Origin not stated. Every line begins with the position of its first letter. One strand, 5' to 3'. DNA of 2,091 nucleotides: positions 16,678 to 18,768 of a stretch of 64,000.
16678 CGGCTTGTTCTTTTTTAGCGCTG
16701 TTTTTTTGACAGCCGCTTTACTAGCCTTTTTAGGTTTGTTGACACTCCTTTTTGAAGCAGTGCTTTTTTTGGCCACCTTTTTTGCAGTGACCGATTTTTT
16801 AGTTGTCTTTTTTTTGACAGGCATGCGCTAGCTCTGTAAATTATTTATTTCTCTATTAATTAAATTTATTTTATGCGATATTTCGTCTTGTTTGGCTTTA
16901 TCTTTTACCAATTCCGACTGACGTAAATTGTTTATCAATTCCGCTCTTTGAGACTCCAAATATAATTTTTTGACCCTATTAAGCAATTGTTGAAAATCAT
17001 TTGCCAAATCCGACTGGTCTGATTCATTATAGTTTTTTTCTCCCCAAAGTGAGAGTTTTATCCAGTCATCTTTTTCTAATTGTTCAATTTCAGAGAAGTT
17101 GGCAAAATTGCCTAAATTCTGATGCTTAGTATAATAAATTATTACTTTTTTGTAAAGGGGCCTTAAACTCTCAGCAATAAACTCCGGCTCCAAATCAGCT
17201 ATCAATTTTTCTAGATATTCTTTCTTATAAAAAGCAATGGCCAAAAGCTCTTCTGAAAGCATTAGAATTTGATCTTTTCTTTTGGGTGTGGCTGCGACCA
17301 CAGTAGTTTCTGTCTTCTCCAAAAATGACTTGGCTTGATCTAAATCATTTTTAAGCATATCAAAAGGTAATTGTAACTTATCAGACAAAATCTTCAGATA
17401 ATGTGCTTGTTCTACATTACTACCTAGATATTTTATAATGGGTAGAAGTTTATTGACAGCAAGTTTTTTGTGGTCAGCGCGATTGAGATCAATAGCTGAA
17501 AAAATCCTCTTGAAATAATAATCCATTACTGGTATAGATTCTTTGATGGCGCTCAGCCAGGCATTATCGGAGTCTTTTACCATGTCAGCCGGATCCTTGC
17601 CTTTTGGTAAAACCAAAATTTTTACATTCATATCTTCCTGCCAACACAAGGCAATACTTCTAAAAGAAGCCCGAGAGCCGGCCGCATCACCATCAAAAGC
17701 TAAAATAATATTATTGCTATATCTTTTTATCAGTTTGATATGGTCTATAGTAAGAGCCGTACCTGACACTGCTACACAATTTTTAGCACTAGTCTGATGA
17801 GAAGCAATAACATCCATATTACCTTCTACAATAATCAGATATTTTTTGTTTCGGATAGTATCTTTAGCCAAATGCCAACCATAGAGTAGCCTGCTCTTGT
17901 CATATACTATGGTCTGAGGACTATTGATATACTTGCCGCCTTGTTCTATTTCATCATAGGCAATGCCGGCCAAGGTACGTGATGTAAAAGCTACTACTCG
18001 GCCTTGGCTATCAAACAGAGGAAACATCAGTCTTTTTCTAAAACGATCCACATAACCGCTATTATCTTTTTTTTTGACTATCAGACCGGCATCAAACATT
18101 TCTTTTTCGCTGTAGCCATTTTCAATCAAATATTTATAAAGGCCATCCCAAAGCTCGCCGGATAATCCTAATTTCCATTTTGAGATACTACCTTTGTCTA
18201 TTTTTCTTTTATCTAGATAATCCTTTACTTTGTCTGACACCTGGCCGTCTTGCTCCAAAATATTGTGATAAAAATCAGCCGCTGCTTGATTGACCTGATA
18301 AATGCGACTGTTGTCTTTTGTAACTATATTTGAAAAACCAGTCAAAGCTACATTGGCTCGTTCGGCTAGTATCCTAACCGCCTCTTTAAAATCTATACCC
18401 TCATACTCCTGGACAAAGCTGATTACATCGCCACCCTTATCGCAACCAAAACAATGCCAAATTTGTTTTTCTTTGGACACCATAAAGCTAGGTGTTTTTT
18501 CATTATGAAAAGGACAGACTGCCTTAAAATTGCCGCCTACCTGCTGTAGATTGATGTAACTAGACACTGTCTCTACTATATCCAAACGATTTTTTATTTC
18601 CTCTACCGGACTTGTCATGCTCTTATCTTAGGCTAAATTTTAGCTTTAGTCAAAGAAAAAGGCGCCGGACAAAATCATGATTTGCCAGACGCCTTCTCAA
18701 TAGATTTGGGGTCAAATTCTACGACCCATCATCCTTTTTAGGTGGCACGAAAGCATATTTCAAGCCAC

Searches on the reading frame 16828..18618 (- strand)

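Call 13: search_protein_families(library=ncbifam, proteins=[window:16828-18618:-])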
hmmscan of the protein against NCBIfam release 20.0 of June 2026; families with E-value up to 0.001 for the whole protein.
window:16828-18618:- (596 aa): 4 families
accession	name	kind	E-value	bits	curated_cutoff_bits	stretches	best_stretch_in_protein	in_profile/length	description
TIGR01391.1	dnaG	equivalog_domain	4.1e-128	427.8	283.6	1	5-415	7-414/414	DNA primase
NF006382.0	PRK08624.1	equivalog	1.1e-10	40.9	440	1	174-310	158-299/373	hypothetical protein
TIGR00646.1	MG010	hypoth_equivalog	6.6e-06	25.8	260.65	1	168-360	32-214/218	DNA primase-like protein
NF003108.1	PRK04031.1-1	equivalog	3.3e-05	23.3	300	1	254-314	159-217/419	DNA primase DnaG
